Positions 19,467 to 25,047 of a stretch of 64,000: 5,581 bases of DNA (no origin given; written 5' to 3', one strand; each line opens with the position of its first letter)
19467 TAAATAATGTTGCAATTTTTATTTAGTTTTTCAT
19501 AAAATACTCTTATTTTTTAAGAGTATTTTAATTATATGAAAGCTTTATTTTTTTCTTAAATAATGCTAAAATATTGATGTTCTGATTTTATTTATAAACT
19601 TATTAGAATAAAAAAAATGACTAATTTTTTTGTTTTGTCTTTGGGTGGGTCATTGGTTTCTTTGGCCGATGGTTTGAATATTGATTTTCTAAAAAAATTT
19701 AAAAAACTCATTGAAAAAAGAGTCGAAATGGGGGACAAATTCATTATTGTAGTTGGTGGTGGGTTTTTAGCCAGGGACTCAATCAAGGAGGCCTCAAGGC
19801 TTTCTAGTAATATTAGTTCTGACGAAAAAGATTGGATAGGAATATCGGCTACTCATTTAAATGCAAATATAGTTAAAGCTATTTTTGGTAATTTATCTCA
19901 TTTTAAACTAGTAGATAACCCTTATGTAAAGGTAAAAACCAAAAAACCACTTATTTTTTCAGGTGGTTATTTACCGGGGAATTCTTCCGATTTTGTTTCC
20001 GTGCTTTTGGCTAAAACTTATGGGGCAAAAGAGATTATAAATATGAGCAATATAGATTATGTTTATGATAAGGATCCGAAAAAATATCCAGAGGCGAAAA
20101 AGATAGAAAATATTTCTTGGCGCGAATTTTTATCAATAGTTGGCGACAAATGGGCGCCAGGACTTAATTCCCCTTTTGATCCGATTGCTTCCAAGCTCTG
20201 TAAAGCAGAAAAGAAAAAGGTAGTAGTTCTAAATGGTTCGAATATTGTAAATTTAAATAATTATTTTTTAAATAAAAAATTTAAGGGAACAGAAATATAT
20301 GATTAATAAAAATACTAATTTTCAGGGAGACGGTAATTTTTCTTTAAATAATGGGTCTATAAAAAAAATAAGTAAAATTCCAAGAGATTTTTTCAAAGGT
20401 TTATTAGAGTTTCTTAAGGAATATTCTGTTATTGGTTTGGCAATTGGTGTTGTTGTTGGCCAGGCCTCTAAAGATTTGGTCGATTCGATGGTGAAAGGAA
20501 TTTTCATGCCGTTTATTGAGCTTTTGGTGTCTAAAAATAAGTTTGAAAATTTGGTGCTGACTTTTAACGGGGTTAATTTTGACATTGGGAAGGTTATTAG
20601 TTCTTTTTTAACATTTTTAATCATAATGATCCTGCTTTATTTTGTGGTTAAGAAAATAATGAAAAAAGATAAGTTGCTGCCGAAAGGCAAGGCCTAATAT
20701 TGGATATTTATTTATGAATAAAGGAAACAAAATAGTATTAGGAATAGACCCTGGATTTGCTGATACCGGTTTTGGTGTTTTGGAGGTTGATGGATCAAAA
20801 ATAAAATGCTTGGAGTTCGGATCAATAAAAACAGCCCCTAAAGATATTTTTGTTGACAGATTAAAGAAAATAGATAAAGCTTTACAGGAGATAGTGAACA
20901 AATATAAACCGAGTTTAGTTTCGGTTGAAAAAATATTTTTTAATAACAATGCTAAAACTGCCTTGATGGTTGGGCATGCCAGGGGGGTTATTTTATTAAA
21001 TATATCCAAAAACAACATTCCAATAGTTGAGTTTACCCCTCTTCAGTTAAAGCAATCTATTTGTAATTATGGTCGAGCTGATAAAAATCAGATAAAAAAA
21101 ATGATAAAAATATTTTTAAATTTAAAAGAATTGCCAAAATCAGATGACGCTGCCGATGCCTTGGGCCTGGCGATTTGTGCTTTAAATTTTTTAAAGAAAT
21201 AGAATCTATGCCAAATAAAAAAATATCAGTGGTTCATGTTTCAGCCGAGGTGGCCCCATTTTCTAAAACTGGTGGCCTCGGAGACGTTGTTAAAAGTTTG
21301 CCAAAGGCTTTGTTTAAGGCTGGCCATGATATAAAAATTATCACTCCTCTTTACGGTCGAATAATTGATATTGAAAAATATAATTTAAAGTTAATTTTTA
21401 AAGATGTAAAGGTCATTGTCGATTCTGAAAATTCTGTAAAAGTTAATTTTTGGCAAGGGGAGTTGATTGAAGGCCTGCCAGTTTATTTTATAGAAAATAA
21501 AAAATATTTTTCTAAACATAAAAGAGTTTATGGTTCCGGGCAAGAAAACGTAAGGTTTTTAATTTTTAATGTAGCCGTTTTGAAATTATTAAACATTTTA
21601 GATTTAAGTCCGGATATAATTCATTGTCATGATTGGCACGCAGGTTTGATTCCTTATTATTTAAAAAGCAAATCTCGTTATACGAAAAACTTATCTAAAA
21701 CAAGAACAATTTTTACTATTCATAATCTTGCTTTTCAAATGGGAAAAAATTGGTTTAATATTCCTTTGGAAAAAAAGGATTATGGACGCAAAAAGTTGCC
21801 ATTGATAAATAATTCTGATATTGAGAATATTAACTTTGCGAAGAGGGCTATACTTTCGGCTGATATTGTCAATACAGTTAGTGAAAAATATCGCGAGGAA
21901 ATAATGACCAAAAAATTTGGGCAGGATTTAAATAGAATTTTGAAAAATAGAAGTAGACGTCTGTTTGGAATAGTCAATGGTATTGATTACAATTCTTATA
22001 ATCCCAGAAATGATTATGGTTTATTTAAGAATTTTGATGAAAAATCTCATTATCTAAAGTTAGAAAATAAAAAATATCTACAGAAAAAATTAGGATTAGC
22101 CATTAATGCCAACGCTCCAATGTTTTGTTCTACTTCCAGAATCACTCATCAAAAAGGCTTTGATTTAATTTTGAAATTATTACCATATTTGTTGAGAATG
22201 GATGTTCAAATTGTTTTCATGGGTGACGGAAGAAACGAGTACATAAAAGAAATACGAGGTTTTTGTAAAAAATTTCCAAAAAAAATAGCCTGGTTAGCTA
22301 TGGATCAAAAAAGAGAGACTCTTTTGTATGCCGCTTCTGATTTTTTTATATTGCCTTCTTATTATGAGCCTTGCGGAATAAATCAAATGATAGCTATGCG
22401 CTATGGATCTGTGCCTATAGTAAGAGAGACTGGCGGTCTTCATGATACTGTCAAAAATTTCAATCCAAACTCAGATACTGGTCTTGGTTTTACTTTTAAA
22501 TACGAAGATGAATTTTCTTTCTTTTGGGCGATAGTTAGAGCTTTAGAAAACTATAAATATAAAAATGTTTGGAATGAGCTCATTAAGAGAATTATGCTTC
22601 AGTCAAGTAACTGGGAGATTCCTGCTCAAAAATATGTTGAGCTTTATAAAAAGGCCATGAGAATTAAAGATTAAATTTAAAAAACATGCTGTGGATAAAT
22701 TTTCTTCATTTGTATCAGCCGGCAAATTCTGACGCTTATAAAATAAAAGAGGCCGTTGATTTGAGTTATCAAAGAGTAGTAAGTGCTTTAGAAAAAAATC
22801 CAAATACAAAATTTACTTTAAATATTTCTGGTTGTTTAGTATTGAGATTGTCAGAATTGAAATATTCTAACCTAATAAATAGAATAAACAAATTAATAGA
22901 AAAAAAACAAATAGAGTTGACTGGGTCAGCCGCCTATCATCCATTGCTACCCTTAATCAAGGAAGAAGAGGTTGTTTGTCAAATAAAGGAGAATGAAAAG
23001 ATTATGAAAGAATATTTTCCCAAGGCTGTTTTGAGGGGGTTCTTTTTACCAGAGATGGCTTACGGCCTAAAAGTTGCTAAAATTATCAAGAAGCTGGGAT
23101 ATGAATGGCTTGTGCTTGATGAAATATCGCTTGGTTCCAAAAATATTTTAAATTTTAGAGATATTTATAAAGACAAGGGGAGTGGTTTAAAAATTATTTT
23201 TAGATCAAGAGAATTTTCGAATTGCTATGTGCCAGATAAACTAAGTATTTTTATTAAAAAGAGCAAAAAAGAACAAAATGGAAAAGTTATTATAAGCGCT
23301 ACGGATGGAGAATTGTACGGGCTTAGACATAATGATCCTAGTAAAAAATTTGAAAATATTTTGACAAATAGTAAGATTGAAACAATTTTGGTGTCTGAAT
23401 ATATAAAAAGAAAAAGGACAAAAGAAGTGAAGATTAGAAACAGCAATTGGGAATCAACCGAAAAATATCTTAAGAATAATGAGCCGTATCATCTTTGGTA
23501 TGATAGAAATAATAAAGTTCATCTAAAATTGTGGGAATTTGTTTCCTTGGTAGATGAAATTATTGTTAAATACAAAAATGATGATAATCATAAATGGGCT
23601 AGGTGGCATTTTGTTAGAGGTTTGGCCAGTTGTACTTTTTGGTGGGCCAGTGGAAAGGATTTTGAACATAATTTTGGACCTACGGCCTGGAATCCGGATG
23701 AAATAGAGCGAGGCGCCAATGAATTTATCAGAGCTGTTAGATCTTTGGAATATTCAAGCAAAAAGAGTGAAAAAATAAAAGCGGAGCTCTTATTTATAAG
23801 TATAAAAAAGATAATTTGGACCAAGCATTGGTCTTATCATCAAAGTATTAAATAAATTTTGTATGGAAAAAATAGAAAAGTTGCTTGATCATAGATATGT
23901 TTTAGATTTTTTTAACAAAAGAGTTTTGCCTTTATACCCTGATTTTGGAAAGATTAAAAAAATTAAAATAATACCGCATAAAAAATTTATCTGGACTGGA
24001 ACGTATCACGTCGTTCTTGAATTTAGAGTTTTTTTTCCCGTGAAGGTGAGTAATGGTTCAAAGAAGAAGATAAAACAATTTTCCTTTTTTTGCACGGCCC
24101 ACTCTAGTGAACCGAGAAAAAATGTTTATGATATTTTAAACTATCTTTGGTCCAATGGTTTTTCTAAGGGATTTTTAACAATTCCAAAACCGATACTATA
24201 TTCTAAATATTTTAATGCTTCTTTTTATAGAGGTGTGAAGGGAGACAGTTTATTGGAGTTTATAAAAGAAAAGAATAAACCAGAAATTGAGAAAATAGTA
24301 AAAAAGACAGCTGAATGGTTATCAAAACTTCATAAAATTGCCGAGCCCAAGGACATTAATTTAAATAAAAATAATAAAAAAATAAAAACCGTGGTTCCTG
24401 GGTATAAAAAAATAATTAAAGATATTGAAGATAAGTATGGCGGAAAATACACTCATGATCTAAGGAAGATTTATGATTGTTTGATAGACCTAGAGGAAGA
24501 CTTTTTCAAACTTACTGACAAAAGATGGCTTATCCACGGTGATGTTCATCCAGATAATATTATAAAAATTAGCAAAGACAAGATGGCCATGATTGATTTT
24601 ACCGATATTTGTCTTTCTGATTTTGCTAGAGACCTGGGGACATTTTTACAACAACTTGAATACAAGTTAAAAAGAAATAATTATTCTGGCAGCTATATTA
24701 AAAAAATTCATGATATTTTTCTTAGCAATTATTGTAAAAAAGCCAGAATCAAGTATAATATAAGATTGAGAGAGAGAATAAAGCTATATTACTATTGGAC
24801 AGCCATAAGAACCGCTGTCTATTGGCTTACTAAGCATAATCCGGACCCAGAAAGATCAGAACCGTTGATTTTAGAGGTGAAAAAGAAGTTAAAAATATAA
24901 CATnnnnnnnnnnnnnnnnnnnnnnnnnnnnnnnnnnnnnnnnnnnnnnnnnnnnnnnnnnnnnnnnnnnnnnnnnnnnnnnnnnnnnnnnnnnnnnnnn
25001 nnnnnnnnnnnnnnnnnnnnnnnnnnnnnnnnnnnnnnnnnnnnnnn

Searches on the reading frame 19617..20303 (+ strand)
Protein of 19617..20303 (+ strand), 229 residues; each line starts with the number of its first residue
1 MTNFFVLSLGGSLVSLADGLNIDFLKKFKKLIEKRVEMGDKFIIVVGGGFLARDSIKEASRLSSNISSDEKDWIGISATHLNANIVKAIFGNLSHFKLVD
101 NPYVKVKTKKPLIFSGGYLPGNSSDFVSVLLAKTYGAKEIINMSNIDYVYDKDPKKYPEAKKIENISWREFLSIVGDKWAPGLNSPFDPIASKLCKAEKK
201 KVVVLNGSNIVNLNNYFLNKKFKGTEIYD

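Call 20: search_protein_families(library=pfam, proteins=[window:19617-20303:+], max_evalue=0.001)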
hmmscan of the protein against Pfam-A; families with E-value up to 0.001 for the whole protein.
window:19617-20303:+ (229 aa): 1 family
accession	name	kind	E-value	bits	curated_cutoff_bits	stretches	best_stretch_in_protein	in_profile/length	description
PF00696.33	AA_kinase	-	2.3e-27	96.7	24.9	1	4-206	2-234/234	Amino acid kinase family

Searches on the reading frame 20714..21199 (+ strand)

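Call 75: search_protein_families(library=pfam, proteins=[window:20714-21199:+], max_evalue=0.001)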
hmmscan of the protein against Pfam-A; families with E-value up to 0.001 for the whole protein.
window:20714-21199:+ (162 aa): 2 families
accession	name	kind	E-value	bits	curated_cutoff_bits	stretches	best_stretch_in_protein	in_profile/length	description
PF02075.23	RuvC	-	1.7e-44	151.8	22.2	1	8-155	1-147/148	Crossover junction endodeoxyribonuclease RuvC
PF04848.19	Pox_A22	-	3e-05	24.6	22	1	6-155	1-138/143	Poxvirus A22 protein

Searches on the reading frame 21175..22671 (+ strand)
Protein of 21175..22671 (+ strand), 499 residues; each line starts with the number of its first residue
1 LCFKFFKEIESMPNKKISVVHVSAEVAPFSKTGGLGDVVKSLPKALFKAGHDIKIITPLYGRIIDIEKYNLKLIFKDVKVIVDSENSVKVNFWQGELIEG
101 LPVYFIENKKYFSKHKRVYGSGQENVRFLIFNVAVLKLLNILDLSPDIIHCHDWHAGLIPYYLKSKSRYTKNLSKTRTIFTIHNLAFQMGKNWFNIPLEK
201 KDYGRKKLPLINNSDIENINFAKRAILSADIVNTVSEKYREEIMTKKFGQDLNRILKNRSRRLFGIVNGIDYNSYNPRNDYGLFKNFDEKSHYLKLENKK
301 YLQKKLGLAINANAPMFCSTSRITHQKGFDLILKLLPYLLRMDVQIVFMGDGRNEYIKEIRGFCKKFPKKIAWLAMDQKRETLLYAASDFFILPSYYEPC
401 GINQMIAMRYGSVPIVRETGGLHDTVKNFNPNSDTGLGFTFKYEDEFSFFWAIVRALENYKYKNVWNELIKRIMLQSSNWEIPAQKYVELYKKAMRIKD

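Call 21: search_protein_families(library=pfam, proteins=[window:21175-22671:+], max_evalue=0.001)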
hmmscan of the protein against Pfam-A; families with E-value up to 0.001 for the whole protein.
window:21175-22671:+ (499 aa): 5 families
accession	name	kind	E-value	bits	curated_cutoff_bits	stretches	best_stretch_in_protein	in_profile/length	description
PF08323.17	Glyco_transf_5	-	2.6e-65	220.9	22.7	1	19-257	2-238/239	Starch synthase catalytic domain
PF00534.26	Glycos_transf_1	-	8.5e-15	55.1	26.4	1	309-468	10-167/172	Glycosyl transferases group 1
PF13692.12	Glyco_trans_1_4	-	3.8e-11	43.9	27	1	316-459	3-142/142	Glycosyl transferases group 1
PF13439.12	Glyco_transf_4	-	6.2e-10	39.8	28.5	1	33-245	2-150/170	Glycosyltransferase Family 4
PF13579.12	Glyco_trans_4_4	-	0.00023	22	29.7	0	33-193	1-112/158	Glycosyl transferase 4-like domain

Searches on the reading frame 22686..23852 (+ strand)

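Call 21: search_protein_families(library=pfam, proteins=[window:22686-23852:+], max_evalue=0.001)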
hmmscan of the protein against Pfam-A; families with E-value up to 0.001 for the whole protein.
window:22686-23852:+ (389 aa): 2 families
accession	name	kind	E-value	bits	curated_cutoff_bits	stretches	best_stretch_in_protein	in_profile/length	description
PF03065.20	Glyco_hydro_57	-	2.5e-34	119.4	21.2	1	22-248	50-287/291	Glycosyl hydrolase family 57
PF01074.27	Glyco_hydro_38N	-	7e-07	29.4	25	1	18-155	21-154/270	Glycosyl hydrolases family 38 N-terminal domain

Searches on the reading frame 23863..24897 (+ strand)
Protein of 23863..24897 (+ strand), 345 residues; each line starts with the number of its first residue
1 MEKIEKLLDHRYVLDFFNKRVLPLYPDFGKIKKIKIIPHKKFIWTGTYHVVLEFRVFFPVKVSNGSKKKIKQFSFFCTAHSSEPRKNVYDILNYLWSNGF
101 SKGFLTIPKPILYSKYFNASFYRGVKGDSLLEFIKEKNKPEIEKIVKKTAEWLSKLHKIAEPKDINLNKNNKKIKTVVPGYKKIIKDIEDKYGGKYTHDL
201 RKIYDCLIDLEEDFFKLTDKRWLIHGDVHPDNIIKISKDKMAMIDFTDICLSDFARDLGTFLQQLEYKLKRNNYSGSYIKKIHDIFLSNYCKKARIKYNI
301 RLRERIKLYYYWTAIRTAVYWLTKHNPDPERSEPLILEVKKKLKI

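Call 21: search_protein_families(library=pfam, proteins=[window:23863-24897:+], max_evalue=0.001)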
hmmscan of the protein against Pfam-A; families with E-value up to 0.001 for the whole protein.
window:23863-24897:+ (345 aa): 1 family
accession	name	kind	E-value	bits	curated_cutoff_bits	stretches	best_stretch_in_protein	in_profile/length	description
PF01636.29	APH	-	4e-13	50.1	23.2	1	80-262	32-210/239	Phosphotransferase enzyme family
